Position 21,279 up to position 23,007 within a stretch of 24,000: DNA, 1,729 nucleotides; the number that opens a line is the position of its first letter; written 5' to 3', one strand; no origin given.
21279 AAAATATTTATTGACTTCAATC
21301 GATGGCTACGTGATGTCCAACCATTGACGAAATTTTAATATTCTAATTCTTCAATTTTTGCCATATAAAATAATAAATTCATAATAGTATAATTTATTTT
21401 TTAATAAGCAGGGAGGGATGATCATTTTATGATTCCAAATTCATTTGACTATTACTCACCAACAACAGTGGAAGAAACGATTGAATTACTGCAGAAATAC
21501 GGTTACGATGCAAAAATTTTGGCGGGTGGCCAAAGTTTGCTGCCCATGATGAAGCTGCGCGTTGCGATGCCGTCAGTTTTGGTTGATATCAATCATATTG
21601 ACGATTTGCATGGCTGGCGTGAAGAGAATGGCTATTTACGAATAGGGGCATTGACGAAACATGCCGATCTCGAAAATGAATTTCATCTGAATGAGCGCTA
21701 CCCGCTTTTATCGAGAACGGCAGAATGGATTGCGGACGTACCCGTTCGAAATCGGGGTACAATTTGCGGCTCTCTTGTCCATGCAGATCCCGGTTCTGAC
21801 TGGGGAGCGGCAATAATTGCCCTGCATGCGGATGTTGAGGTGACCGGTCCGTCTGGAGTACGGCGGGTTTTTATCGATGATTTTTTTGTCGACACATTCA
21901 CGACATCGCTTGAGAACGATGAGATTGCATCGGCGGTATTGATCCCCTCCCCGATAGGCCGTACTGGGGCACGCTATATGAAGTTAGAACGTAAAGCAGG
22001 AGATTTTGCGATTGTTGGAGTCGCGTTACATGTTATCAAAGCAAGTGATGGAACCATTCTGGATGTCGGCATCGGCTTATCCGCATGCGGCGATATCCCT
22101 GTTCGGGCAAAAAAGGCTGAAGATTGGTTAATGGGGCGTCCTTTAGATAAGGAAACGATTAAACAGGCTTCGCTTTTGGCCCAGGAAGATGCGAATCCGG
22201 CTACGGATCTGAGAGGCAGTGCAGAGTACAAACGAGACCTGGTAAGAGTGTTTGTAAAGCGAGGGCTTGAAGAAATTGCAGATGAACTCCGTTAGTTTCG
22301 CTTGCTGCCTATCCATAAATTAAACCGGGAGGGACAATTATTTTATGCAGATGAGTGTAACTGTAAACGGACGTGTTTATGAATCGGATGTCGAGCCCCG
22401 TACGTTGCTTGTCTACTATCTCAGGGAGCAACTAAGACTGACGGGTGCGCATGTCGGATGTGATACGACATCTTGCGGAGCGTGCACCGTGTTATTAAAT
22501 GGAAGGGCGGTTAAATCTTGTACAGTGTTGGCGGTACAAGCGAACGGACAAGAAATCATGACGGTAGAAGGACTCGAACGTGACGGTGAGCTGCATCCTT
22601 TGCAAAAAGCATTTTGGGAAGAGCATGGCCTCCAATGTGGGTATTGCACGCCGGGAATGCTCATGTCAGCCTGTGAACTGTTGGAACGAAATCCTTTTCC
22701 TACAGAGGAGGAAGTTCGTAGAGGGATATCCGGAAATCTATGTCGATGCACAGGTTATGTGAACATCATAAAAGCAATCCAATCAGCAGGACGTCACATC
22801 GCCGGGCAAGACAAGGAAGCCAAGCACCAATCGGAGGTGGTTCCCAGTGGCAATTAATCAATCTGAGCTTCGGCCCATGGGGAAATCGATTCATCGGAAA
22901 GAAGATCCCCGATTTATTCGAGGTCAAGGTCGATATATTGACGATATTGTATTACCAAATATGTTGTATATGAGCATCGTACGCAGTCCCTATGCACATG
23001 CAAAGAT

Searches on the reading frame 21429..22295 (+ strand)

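Call 84: search_protein_families(library=pfam, proteins=[window:21429-22295:+], max_evalue=0.00001)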
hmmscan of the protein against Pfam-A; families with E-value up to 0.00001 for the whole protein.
window:21429-22295:+ (288 aa): 2 families
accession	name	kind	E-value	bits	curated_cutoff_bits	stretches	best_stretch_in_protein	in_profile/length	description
PF00941.27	FAD_binding_5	-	1.7e-50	171.6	27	1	5-174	2-169/170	FAD binding domain in molybdopterin dehydrogenase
PF03450.22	CO_deh_flav_C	-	2.2e-25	89.2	25.5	1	182-282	2-101/102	CO dehydrogenase flavoprotein C-terminal domain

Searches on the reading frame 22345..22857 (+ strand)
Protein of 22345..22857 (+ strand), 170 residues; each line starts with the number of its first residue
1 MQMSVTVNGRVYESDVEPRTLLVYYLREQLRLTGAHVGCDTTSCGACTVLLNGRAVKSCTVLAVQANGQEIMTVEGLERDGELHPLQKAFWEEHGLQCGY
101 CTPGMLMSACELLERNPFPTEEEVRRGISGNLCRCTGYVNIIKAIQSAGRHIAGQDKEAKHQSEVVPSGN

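Call 84: search_protein_families(library=pfam, proteins=[window:22345-22857:+], max_evalue=0.00001)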
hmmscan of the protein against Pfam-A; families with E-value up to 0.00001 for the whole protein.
window:22345-22857:+ (170 aa): 1 family
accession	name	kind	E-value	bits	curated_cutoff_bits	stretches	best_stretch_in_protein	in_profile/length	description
PF01799.25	Fer2_2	-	9.4e-35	119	30.3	1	73-146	1-75/75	[2Fe-2S] binding domain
